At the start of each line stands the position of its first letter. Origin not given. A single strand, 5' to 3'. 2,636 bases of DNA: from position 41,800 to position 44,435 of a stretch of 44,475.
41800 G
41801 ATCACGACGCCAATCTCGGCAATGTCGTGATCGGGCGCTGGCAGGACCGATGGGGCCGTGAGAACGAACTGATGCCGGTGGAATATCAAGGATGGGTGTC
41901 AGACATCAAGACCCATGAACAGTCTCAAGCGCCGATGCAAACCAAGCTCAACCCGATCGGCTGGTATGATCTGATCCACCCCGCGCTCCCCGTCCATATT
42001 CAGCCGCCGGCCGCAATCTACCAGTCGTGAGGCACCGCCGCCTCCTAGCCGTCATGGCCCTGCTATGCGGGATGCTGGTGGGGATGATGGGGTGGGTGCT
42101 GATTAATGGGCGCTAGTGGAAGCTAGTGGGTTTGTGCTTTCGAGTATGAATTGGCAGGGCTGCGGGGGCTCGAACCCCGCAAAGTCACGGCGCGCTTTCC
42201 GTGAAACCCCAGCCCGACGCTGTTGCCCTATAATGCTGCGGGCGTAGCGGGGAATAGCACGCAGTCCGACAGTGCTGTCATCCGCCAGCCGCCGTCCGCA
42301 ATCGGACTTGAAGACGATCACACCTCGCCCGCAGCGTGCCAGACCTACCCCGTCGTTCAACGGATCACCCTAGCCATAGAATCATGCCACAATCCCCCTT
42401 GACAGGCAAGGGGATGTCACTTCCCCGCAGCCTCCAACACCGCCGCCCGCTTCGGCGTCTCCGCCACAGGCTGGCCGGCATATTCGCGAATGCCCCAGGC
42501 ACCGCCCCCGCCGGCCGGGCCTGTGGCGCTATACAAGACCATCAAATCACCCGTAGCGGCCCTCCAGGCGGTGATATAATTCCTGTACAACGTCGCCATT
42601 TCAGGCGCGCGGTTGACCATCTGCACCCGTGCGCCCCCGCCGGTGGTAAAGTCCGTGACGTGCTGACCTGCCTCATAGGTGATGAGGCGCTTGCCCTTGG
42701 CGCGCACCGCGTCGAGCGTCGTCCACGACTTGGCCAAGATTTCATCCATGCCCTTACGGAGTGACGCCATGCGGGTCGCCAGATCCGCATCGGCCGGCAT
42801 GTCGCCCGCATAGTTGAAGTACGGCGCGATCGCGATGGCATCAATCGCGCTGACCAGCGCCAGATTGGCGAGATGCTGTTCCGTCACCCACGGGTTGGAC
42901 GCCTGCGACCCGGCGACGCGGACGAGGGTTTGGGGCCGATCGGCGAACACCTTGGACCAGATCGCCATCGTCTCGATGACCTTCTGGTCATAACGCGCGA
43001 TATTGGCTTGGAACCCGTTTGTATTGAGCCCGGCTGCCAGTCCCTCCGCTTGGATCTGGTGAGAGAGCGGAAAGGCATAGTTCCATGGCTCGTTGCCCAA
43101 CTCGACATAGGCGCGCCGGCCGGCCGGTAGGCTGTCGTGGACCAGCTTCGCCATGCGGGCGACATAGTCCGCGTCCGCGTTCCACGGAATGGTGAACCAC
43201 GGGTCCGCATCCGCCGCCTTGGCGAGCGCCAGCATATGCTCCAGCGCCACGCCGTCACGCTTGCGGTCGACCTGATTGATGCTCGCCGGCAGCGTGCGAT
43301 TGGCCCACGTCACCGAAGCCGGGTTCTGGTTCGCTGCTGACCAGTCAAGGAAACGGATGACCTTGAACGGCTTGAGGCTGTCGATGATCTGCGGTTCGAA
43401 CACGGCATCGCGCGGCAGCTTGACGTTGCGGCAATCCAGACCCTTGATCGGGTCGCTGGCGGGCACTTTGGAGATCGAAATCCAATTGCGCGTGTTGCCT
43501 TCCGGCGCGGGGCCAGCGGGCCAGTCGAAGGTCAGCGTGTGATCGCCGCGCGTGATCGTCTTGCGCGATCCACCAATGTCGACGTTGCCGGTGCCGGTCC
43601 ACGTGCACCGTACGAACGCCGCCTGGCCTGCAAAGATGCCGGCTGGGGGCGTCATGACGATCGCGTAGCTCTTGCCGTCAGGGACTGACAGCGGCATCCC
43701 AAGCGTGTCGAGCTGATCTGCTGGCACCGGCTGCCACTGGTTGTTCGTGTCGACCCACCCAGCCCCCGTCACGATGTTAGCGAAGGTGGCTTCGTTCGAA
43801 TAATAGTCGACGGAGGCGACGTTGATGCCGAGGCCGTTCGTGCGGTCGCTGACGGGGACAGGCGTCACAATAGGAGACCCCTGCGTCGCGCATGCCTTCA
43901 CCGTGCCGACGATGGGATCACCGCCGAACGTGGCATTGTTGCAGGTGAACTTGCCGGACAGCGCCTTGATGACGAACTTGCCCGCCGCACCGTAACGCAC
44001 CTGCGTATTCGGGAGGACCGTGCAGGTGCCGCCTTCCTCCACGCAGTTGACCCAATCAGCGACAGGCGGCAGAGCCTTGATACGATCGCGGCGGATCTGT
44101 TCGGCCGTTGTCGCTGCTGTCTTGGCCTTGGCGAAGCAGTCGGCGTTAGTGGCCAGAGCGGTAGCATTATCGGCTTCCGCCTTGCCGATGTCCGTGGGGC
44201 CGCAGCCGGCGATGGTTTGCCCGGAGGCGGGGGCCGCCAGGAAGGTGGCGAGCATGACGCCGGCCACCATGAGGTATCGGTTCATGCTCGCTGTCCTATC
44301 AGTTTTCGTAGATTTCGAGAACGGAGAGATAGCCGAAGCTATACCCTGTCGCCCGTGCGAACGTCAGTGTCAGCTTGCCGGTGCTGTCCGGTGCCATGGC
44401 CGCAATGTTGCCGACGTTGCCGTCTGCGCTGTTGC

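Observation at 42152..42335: CCA-terminated, D-arm-less tRNA-like fold plus a long-range helix in the 300-bp non-coding convergence zone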

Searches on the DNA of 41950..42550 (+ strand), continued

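Call 74: search_with_rna_model(model_id=R1, sources=[L249, L250, L251, L252, L253, L254, L255, L256, L257, L258, L259, L260, L261, L262, L263, L264, L265, L266, L267], max_evalue=1)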
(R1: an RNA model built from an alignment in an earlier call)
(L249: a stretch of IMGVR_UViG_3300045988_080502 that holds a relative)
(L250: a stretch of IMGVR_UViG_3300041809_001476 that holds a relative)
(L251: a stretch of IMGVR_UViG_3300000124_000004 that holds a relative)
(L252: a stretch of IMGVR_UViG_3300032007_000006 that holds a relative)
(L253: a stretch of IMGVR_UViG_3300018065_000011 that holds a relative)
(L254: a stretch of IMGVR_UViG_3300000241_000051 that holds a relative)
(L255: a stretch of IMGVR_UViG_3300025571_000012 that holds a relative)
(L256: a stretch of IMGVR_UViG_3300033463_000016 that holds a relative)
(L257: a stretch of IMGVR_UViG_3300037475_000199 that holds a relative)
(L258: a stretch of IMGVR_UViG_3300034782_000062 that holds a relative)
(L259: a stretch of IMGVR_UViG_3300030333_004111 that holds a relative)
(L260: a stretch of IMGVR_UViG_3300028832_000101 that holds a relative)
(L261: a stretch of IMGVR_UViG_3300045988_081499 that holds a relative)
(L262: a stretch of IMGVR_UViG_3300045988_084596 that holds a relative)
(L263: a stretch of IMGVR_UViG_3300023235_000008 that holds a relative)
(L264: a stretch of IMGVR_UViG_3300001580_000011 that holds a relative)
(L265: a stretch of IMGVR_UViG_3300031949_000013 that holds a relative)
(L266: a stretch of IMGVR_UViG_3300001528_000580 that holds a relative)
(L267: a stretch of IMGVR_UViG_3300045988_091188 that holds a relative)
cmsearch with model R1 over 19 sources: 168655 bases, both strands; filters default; matches with E-value up to 1: 55.
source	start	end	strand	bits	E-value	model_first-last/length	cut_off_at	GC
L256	2957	3037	-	28.7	3.8e-05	1-85/85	no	0.53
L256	4313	4393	-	28.7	3.9e-05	1-85/85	no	0.46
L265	3020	3101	-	25.1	0.00035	1-85/85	no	0.66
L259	1349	1430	-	24.6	0.00048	1-85/85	no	0.52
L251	1239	1319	-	24.1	0.00064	1-85/85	no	0.58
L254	2276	2356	+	24.1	0.00064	1-85/85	no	0.58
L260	10633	10716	-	24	0.00067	1-85/85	no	0.51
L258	2145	2227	+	23.7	0.00081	1-85/85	no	0.58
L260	10461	10541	-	23.7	0.00083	1-85/85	no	0.48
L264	4040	4129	+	23.4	0.001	1-85/85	no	0.51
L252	341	421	-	22.2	0.0021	1-85/85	no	0.52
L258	1322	1405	+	22.1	0.0022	1-85/85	no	0.58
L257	687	766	+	22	0.0023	1-85/85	no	0.52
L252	1253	1335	-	21.7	0.0028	1-85/85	no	0.51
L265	4739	4819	-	21.6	0.0031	1-85/85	no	0.58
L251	925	1006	-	21.4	0.0034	1-85/85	no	0.6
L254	2589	2670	+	21.4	0.0034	1-85/85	no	0.6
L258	3458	3540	+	21.3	0.0036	1-85/85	no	0.6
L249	5100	5181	-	21.1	0.0041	1-85/85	no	0.6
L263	2092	2174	+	20.6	0.0055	1-85/85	no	0.52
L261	9030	9111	+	20.1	0.0075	1-85/85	no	0.59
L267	1873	1954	+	20.1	0.0075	1-85/85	no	0.59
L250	3522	3604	+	20.1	0.0076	1-85/85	no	0.58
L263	2006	2089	+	19.1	0.014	1-85/85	no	0.55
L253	791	858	+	18.9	0.016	1-85/85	no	0.6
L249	5864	5945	-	18.8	0.016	1-85/85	no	0.48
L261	8266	8347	+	18.8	0.016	1-85/85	no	0.48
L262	11047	11128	+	18.8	0.016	1-85/85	no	0.48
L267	1109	1190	+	18.8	0.016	1-85/85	no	0.48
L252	2860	2944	-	18.8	0.017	1-85/85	no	0.56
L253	9063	9141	-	18.7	0.018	1-85/85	no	0.52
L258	10055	10153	+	18.6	0.019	1-85/85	no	0.54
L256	1330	1411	-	18.3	0.022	1-85/85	no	0.51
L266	1674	1756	-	17.7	0.033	1-85/85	no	0.54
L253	3335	3419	+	17.4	0.04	1-85/85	no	0.59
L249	3191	3274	-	17.1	0.047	1-85/85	no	0.54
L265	1851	1929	-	16.4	0.076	1-85/85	no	0.52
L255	2966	3046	+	16.4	0.076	1-85/85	no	0.62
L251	3939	4019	-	15.9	0.099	1-85/85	no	0.6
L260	9965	10067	-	15.6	0.12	1-85/85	no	0.48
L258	10247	10332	+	14.7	0.21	1-85/85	no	0.62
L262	11733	11814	+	14.2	0.28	1-85/85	no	0.57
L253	3766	3848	+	14.2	0.28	1-85/85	no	0.65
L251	1881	1962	-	14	0.31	1-85/85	no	0.51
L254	1633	1714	+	14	0.31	1-85/85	no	0.51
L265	2253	2333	-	13.9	0.34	1-85/85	no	0.56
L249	1413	1539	-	13.8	0.37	1-85/85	no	0.49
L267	4889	5015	+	13.8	0.37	1-85/85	no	0.49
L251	2959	3039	-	13.8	0.37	1-85/85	no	0.54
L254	556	636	+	13.8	0.37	1-85/85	no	0.54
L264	5299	5384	+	13.8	0.38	1-85/85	no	0.51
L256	3777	3834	-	13.6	0.4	1-85/85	no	0.64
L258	45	128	+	12.7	0.71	1-85/85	no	0.64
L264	5004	5088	+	12.6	0.76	1-85/85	no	0.51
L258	1141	1223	+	12.3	0.92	1-85/85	no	0.61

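Call 85: build_rna_model(alignment_id=A4, structure=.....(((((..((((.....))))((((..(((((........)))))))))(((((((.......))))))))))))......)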
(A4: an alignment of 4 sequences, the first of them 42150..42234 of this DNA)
Model R2 built from alignment A4 (4 sequences, 85 columns); structure: as given.
model positions 85; base pairs 25; branch points 2; effective number of sequences 0.94; information 0.668 bits per position. Calibrated on 0.2 Mb of random sequence (short: E-values are rough).
structure used (alignment columns):
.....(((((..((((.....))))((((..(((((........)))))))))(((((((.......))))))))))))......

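Call 86: search_with_rna_model(model_id=R2, sources=[window, L045, L072, L126, L128], max_evalue=0.00001, make_alignment=true, show_alignments=0)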
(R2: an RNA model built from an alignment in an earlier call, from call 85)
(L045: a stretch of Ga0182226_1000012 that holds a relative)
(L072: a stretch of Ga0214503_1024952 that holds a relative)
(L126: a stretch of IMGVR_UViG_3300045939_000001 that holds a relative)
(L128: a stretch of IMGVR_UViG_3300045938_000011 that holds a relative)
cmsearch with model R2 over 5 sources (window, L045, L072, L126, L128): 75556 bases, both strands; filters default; matches with E-value up to 0.00001: 5.
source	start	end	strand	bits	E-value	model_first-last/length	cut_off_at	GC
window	42150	42234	-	113.3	9e-26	1-85/85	no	0.64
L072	105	189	+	113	1e-25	1-85/85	no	0.62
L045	6126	6210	+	109.6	7e-25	1-85/85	no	0.68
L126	1659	1743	-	108.9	1.1e-24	1-85/85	no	0.6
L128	4885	4967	+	78.1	4.1e-17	1-85/85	no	0.67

Alignment A7: 5 matches aligned to the model, 85 columns, each read 5' to 3' on its own strand. Consensus structure (alignment columns), stored with it:
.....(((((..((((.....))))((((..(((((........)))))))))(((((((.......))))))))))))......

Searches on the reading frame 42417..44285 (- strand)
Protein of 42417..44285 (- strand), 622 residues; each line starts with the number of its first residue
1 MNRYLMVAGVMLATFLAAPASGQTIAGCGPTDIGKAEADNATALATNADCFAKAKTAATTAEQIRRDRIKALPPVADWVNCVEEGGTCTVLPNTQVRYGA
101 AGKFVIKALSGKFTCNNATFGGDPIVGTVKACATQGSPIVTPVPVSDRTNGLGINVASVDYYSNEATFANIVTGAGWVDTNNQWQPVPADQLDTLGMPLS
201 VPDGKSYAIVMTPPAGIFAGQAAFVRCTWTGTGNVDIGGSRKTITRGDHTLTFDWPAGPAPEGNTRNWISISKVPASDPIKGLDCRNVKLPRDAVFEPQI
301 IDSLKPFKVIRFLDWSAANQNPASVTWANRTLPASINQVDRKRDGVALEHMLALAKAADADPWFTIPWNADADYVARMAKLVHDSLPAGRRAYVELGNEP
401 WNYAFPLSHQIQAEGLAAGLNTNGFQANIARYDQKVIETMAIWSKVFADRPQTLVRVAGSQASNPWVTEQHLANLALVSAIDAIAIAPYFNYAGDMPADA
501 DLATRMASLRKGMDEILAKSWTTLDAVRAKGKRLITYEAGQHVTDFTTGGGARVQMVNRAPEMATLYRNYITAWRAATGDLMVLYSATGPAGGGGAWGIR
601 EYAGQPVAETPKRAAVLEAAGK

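Call 10: search_protein_families(library=pfam, proteins=[window:42417-44285:-], max_evalue=0.01)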
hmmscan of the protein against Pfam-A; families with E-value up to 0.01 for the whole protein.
window:42417-44285:- (622 aa): 0 families

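Call 11: search_protein_families(library=phrogs, proteins=[window:42417-44285:-], max_evalue=0.001)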
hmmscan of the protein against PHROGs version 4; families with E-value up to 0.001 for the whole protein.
window:42417-44285:- (622 aa): 0 families

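Call 18: find_related_loci(query=window:42417-44285:-, collection=viral_contigs, flank=6000)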
Query window:42417-44285:- (622 aa) in viral_contigs; peptide patterns used: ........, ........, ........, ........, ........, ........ (x = any residue, [..] = any of these).
4 stretches matched a pattern; 3 encode a relative of the query (tblastn E <= 1e-3); 3 distinct loci.
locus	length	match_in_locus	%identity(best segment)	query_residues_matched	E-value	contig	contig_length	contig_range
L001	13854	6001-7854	93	1-620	0e+0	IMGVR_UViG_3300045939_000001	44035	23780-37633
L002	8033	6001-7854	93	1-620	0e+0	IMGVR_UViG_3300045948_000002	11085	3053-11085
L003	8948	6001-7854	92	1-620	0e+0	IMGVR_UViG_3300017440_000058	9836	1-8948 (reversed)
